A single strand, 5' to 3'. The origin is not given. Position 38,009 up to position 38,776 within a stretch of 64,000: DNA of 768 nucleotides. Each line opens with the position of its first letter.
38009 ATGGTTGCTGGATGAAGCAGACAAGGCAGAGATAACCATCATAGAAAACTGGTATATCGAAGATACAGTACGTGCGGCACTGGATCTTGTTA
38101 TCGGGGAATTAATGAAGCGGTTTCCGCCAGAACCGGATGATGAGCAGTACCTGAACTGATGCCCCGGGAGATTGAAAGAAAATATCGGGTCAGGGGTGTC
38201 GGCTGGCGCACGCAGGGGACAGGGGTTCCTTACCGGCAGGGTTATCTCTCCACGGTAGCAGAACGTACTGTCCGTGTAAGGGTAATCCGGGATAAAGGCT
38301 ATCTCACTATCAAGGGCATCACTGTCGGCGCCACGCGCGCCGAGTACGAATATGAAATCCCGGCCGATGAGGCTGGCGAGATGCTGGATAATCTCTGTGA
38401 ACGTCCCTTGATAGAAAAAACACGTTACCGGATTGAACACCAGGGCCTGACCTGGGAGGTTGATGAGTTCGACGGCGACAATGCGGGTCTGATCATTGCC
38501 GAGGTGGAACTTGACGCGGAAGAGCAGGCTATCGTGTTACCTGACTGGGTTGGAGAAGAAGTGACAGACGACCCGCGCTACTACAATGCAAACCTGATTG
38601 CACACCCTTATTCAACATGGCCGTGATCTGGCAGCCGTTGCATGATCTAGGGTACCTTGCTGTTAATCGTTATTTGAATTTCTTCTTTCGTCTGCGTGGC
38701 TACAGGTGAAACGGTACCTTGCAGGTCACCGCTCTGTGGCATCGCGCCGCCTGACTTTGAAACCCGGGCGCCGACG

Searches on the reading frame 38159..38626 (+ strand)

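Call 44: search_protein_families(library=pfam, proteins=[window:38159-38626:+], max_evalue=0.00001)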
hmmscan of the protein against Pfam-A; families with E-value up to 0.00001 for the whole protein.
window:38159-38626:+ (155 aa): 1 family
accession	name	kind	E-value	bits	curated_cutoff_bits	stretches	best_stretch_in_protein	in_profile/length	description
PF01928.26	CYTH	-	2.9e-18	66.8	23.2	1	3-142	2-179/179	CYTH domain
